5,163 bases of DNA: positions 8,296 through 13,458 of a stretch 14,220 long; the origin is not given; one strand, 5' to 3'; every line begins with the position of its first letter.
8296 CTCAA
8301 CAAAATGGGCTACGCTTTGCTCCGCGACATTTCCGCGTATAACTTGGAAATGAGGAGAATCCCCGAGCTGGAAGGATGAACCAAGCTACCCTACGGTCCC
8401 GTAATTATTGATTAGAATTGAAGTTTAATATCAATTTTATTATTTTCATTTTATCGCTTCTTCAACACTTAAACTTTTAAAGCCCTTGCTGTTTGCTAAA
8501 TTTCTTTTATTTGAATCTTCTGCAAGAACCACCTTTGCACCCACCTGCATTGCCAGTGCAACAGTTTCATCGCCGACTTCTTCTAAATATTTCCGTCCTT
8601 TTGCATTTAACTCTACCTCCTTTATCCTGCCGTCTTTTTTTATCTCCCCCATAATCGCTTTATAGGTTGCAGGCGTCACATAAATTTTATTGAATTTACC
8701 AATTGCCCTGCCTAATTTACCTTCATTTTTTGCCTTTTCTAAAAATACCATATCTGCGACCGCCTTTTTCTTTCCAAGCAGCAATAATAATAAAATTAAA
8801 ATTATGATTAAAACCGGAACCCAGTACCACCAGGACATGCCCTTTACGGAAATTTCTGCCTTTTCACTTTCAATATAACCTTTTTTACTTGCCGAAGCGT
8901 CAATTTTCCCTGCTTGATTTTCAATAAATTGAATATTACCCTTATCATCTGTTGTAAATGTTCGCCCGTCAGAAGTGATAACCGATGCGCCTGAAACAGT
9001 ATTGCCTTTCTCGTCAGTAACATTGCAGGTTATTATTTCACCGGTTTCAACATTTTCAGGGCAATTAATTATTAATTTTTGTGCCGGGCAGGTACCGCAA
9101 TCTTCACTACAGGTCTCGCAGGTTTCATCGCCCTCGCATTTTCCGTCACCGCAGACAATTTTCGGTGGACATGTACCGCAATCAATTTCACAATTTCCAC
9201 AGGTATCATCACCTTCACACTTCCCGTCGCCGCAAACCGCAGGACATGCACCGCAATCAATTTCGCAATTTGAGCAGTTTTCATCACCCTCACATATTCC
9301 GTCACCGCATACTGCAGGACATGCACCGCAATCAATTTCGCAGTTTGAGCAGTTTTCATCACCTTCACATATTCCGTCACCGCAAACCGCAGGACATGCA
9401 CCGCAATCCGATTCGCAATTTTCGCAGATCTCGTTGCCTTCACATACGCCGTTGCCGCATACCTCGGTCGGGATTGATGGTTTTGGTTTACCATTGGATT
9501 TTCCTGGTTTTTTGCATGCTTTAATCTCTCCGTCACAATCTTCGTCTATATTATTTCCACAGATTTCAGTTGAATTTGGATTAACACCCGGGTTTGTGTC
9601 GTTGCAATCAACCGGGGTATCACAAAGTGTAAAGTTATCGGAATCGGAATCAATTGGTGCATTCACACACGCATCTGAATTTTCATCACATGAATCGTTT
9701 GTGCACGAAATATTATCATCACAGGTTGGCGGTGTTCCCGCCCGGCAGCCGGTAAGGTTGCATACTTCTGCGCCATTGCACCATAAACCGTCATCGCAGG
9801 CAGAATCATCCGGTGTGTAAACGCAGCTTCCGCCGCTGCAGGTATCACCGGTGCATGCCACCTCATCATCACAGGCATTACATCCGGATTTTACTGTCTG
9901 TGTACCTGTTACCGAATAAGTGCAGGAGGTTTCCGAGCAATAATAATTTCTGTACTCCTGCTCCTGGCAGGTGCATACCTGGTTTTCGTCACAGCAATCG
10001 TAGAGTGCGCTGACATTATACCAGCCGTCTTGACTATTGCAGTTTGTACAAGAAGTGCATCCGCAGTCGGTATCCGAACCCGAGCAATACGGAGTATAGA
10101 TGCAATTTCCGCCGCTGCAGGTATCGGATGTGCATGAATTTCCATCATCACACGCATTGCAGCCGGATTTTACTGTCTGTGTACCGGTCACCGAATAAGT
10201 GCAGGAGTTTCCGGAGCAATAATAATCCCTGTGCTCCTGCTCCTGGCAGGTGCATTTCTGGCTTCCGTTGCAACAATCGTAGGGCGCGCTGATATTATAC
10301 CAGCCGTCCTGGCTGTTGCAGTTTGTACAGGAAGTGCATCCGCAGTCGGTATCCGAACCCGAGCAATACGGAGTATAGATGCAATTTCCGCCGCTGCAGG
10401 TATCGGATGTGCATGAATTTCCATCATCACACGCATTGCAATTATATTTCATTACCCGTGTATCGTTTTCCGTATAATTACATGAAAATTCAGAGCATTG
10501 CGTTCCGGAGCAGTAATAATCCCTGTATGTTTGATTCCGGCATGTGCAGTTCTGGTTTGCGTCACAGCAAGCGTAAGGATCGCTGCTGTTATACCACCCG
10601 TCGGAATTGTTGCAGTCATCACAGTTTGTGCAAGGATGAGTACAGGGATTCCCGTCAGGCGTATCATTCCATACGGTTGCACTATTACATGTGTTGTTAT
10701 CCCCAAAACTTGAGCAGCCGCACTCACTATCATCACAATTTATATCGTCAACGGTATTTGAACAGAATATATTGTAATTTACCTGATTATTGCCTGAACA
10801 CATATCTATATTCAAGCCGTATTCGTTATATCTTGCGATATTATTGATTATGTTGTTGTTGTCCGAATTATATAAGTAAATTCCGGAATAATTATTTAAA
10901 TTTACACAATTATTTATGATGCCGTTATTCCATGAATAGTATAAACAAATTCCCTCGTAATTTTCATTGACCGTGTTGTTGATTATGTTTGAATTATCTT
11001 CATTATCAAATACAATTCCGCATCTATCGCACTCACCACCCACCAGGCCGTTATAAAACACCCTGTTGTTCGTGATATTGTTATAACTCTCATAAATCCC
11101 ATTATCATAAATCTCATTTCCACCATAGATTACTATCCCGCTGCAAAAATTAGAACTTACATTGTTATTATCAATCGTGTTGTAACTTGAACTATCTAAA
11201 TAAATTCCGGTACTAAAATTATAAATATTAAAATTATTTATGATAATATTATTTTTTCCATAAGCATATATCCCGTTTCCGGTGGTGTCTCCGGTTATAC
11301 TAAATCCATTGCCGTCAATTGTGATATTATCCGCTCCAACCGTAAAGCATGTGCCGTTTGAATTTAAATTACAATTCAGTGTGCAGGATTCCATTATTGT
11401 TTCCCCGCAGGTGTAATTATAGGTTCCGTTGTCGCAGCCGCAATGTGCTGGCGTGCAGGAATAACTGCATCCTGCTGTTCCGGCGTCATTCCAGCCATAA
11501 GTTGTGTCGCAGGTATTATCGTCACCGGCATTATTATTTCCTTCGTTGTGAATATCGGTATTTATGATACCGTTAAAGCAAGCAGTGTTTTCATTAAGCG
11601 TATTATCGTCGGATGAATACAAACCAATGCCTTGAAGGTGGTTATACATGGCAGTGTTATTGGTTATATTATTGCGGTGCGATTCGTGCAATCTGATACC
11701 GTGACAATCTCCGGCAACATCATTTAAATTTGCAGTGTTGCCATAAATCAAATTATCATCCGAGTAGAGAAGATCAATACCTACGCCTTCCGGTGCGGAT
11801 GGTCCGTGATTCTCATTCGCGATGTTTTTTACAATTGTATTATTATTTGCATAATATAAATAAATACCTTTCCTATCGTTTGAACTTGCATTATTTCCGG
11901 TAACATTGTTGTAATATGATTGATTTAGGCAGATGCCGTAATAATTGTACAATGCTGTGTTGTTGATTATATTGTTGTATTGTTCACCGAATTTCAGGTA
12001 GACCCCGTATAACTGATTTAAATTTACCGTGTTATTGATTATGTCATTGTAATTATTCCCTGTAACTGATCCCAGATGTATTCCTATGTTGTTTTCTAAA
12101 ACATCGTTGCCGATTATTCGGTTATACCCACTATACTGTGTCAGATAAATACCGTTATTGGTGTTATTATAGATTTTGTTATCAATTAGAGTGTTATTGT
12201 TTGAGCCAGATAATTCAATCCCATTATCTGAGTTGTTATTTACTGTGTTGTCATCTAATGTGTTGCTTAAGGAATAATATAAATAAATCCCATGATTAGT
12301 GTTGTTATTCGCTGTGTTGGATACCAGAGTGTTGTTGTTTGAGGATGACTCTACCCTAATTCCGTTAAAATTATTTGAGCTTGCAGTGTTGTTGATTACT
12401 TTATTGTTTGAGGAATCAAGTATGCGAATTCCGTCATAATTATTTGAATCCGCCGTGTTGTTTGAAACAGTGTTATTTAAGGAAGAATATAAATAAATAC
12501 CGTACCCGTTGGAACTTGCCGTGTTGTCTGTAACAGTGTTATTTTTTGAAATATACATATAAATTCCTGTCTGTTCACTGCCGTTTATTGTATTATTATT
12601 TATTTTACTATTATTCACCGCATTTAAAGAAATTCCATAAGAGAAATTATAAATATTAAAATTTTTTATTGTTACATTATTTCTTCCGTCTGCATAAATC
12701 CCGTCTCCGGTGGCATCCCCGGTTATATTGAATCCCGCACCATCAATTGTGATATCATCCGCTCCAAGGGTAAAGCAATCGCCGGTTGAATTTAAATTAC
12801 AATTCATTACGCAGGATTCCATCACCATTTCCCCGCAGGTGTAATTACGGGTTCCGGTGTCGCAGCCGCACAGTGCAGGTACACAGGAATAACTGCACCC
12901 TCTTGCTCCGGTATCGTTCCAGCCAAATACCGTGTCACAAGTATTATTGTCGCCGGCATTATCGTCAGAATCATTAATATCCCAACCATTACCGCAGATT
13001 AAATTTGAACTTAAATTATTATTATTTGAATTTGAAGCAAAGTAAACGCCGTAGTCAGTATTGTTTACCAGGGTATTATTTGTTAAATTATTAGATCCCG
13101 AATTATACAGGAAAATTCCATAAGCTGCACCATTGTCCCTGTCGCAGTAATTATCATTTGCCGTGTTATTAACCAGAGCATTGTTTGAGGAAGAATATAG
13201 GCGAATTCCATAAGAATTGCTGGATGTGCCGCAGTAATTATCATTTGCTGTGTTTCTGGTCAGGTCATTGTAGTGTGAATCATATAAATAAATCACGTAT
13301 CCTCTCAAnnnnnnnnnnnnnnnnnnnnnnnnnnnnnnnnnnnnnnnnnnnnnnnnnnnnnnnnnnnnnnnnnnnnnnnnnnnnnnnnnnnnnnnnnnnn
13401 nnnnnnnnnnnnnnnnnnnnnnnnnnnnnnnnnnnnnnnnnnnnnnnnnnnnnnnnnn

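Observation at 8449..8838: Cytoplasmic 109-aa C-terminal tail with a PIN-like (DUF5615/Mut7-C-like) signature on an otherwise extracellular giant protein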

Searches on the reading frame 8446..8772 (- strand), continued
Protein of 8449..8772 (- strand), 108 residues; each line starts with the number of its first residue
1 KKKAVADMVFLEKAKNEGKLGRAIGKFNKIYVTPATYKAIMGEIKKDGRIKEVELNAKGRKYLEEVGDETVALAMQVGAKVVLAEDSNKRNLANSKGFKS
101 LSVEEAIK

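Call 74: search_protein_families(library=padloc, alignment_id=A2, max_evalue=0.1)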
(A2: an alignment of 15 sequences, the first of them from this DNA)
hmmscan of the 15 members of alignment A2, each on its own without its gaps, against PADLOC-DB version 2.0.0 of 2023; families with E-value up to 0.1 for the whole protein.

A. member 1, seq(108 aa): 2 families
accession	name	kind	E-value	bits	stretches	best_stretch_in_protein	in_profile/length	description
PDLC05068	PDC-S70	-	0.0003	19.3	1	51-102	64-115/125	-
PDLC05074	PDC-S70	-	0.0066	14.6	1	50-99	29-78/127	-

B. families by the number of members that match (of 15 scanned): 9 families
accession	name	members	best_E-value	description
PDLC05068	PDC-S70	10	2.9e-07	-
PDLC05073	PDC-S70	3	4.8e-07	-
PDLC05071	PDC-S70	2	0.0002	-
PDLC00312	PtuB1|PtuB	1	0.0058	Unknown function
PDLC05074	PDC-S70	1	0.0066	-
PDLC03472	REase_II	1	0.0081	Type II restriction enzyme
PDLC03682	HEase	1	0.012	homing endonuclease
PDLC05069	PDC-S70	1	0.014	-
PDLC02037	Cas5d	1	0.031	-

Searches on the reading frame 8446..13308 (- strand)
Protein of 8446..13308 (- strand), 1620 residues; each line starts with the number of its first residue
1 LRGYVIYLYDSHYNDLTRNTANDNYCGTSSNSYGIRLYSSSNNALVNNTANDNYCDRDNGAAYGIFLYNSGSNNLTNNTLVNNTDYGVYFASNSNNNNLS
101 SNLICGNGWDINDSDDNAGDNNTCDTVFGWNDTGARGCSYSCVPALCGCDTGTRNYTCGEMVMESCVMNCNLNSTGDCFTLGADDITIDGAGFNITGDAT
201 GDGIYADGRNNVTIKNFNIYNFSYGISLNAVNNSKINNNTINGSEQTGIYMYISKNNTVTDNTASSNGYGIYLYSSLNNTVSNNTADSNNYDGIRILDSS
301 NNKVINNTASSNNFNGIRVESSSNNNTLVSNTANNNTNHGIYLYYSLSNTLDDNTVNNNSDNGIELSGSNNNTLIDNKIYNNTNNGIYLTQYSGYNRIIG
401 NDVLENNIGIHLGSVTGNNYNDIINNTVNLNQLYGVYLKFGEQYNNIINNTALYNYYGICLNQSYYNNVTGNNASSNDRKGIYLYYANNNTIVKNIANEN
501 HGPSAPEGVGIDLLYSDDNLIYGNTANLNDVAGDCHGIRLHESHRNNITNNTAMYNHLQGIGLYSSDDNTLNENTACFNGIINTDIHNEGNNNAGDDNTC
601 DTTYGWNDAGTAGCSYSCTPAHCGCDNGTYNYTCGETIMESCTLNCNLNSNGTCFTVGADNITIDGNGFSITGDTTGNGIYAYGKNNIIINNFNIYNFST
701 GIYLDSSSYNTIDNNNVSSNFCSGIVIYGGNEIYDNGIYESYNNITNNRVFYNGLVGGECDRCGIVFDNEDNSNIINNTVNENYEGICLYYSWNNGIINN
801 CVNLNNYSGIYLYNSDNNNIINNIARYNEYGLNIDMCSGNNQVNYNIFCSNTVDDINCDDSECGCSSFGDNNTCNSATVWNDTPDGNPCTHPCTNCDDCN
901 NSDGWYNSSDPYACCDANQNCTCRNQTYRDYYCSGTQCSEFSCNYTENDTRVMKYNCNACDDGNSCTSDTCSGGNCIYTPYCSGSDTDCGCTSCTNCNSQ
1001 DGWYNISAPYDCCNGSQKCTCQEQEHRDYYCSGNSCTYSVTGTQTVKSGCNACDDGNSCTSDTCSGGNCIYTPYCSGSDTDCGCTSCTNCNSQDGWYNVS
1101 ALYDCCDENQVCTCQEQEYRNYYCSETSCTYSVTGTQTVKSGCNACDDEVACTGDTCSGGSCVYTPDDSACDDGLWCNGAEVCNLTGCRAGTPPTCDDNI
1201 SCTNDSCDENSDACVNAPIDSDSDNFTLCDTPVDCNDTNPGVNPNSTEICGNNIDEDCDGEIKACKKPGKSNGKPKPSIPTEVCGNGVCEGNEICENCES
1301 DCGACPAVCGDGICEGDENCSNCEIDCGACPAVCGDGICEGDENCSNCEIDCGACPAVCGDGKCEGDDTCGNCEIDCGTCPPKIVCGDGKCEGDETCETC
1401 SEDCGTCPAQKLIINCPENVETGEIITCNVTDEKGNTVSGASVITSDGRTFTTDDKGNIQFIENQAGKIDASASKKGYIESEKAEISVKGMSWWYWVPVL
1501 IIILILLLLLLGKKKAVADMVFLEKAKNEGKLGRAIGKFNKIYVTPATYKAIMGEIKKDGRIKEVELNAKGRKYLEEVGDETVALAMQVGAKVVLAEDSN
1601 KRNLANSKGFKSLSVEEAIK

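Call 5: search_protein_families(library=pfam, proteins=[window:8446-13308:-], max_evalue=10)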
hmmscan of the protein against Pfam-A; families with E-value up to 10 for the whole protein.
window:8446-13308:- (1620 aa): 4 families
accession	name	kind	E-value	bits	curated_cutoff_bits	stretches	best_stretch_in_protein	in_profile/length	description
PF05048.19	NosD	-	8.6e-69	231.6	23.6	7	288-421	57-187/212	Periplasmic copper-binding protein (NosD)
PF13229.12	Beta_helix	-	4.4e-57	192.6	25.9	6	203-356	2-158/158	Right handed beta helix region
PF13620.12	CarboxypepD_reg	-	1.4e-05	25.8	32.3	1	1426-1488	2-69/82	Carboxypeptidase regulatory-like domain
PF24107.1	DUF7382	-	0.28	11.5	27.4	1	1417-1448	12-44/65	Domain of unknown function (DUF7382)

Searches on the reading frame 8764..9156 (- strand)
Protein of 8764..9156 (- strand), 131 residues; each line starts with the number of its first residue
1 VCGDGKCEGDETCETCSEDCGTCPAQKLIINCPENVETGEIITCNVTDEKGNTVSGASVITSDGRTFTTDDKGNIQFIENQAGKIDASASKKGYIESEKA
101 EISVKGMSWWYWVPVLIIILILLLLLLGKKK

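Call 59: find_homologous_proteins(query=window:8764-9156:-, max_evalue=0.001)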
Query seq(131 aa): 62 candidates shared short words with the query, none scored E <= 0.001.
